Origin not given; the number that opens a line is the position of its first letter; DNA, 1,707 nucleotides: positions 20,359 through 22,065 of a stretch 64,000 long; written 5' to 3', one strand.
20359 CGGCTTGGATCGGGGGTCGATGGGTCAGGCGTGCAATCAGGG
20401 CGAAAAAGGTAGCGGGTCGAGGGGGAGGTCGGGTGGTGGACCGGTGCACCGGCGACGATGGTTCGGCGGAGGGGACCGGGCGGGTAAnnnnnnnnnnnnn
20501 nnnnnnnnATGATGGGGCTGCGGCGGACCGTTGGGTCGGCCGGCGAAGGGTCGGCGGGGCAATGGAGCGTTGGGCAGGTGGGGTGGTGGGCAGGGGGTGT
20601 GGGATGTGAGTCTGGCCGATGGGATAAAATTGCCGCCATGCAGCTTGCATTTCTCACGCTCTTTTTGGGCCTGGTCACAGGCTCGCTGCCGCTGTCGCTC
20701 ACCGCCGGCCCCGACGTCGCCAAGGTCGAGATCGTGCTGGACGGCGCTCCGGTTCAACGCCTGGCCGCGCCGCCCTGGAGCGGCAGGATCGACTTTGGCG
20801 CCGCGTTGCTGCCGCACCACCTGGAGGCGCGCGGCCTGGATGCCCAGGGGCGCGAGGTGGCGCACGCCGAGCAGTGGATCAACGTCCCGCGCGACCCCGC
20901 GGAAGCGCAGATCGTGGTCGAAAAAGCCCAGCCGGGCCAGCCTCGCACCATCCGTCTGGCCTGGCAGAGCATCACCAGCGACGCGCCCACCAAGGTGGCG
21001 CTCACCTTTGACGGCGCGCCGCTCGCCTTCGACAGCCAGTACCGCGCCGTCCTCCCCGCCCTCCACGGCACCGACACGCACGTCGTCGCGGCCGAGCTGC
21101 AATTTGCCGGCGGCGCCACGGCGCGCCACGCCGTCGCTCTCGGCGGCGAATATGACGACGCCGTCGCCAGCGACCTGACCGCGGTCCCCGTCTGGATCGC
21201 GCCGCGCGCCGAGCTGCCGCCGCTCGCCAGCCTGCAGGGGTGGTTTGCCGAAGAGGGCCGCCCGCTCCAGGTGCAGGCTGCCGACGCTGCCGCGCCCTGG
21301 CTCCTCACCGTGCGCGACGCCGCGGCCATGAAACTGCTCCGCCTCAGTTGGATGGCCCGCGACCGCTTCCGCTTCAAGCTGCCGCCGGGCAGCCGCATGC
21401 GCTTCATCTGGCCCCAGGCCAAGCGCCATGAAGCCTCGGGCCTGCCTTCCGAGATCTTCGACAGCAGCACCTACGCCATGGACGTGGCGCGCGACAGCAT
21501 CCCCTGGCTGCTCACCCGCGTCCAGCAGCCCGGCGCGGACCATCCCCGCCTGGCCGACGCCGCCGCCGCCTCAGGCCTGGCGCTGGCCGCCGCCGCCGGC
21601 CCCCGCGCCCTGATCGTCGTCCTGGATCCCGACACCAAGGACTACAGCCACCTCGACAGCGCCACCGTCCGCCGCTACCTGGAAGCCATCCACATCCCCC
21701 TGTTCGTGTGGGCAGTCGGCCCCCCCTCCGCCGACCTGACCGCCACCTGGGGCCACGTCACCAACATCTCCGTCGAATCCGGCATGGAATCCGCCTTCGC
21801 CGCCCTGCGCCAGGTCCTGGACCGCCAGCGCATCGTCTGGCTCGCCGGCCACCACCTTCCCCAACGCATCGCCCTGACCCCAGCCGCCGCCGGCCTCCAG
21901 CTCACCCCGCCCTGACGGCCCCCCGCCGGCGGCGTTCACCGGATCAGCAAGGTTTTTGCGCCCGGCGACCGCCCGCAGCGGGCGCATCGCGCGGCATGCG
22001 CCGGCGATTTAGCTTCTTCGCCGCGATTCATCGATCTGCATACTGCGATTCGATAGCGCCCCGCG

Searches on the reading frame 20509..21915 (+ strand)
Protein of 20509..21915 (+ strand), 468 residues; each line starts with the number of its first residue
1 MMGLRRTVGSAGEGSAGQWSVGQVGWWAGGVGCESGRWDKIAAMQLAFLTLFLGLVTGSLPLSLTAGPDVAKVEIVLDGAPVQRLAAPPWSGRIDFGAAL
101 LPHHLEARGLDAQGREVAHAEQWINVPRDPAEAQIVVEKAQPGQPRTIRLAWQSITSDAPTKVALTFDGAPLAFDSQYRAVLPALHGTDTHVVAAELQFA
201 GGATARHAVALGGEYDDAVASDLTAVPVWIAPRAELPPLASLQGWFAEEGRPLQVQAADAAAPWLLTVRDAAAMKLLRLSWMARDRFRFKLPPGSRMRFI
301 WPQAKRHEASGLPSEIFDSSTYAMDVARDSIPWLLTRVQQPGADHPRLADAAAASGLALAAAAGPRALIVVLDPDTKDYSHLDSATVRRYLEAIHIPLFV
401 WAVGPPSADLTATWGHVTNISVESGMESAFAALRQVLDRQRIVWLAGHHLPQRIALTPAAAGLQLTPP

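Call 9: search_protein_families(library=pfam, proteins=[window:20509-21915:+], max_evalue=0.01)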
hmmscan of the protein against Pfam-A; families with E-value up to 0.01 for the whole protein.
window:20509-21915:+ (468 aa): 0 families

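Call 10: search_protein_families(library=ncbifam, proteins=[window:20509-21915:+], max_evalue=1)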
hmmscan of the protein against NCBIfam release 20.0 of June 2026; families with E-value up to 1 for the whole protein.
window:20509-21915:+ (468 aa): 0 families

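Call 44: find_homologous_proteins(query=window:20638-21915:+, max_evalue=0.00001)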
Query window:20638-21915:+ (425 aa): 76 proteins with E <= 0.00001 among 8000 candidates.
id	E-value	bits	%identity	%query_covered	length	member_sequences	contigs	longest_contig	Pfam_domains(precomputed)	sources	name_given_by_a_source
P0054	7.1e-276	933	100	100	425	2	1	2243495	-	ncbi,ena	-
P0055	8.3e-164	563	63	100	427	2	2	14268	-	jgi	jgi:hypothetical protein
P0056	3.3e-127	443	42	100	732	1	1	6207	-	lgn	-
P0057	1.0e-125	438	62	78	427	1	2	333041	-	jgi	jgi:hypothetical protein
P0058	6.4e-118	412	50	97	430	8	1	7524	-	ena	-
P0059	2.3e-108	381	47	98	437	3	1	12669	-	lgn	-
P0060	1.6e-105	371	48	98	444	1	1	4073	-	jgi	jgi:hypothetical protein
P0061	3.9e-103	363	46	96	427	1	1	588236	-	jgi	jgi:hypothetical protein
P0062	2.6e-99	351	46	96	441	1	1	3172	-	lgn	-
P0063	2.9e-96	341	47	98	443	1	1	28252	-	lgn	-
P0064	1.1e-95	339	44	100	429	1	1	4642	-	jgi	jgi:hypothetical protein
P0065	8.3e-95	336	44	98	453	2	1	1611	-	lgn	-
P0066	7.7e-93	330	41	96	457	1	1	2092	-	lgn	-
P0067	4.7e-92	327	42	100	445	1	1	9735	-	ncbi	-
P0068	1.7e-89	319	40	95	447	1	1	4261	-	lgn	-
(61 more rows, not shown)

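Call 46: find_encoding_contigs(protein=P0055, flank=8000, max_places=2)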
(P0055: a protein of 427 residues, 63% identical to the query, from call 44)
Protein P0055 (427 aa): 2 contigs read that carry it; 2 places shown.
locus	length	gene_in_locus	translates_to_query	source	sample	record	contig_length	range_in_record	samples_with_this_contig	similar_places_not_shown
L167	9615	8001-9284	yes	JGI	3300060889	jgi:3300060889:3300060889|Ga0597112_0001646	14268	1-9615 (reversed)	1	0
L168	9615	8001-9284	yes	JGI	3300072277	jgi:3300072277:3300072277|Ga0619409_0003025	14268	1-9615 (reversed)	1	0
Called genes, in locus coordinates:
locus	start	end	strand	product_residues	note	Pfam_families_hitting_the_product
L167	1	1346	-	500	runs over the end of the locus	PF12770:CHAT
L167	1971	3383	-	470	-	PF00328:His_Phos_2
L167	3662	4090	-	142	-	-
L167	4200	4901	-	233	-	-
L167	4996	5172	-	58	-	-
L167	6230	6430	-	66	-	-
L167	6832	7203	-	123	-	PF02411:MerT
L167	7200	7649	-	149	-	PF00376:MerR, PF13411:MerR_1, PF09278:MerR-DNA-bind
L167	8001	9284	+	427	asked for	-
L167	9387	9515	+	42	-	-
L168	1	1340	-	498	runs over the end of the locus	PF12770:CHAT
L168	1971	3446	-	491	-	PF00328:His_Phos_2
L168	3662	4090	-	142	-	-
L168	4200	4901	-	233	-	-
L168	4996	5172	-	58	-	-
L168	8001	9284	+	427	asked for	-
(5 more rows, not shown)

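Call 47: find_encoding_contigs(protein=P0057, flank=8000, max_places=2)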
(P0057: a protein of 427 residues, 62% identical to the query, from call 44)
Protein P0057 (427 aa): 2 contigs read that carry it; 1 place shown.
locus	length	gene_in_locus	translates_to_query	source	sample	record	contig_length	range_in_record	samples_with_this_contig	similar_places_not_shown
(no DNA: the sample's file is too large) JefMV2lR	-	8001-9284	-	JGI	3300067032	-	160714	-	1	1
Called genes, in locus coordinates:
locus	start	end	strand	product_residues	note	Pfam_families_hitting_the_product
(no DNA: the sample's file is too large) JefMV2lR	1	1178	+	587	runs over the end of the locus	-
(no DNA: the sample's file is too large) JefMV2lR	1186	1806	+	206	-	-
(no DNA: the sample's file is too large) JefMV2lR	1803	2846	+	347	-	PF13439:Glyco_transf_4 (weak), PF20706:GT4-conflict (weak), PF00534:Glycos_transf_1, PF13692:Glyco_trans_1_4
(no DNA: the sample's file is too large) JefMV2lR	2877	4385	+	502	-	PF00534:Glycos_transf_1, PF13692:Glyco_trans_1_4, PF13524:Glyco_trans_1_2 (weak)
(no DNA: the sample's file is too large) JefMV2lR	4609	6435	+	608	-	-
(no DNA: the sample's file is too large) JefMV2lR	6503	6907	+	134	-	-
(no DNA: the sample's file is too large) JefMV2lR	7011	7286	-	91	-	-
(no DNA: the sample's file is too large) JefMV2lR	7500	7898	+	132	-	-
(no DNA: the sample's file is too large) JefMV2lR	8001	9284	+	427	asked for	-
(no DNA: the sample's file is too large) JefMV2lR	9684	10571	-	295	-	PF03400:DDE_Tnp_IS1 (faint)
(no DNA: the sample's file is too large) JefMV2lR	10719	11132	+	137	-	-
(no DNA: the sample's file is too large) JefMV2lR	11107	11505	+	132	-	-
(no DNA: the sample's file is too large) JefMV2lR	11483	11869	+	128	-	PF02452:PemK_toxin (weak)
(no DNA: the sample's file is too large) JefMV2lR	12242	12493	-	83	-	-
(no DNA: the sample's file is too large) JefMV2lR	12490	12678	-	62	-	-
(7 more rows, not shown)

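Call 66: search_protein_families(library=ncbifam, proteins=[window:20638-21915:+], max_evalue=0.00001)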
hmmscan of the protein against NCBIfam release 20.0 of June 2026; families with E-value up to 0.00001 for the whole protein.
window:20638-21915:+ (425 aa): 0 families

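Call 74: search_protein_families(library=ncbifam, proteins=[L167:4200-4907:-, L167:3662-4090:-], max_evalue=10)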
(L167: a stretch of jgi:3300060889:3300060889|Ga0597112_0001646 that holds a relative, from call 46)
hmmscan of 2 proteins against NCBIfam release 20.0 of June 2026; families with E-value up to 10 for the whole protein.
L167:4200-4907:- (235 aa): 0 families

L167:3662-4090:- (142 aa): 0 families

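Call 76: search_protein_families(library=pfam, proteins=[L167:4200-4907:-, L167:3662-4090:-, L167:5764-6240:-, window:20638-21915:+], max_evalue=0.1)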
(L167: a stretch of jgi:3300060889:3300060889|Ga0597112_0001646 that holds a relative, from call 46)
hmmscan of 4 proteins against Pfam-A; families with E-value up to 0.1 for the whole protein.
L167:4200-4907:- (235 aa): 1 family
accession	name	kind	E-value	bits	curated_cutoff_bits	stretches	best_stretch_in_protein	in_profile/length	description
PF23560.1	GBD_Hemicentin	-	0.064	13.6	27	0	63-120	23-79/100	Hemicentin galactose-binding domain-like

L167:3662-4090:- (142 aa): 1 family
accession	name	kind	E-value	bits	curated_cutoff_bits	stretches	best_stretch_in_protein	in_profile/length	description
PF22452.1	BF9343_1606-like_C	-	0.06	13.7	27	0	9-56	33-78/184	BF9343_1606-like, C-terminal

L167:5764-6240:- (158 aa): 1 family
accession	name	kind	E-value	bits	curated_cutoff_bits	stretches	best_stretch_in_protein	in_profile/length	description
PF18423.6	zf_CopZ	-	1.4e-10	41.4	28.4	1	17-73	2-61/62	Zinc binding domain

window:20638-21915:+ (425 aa): 1 family
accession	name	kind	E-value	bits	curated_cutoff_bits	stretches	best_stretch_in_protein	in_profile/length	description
PF17957.7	Big_7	-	0.073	14.2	24.1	0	15-54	18-59/70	Bacterial Ig domain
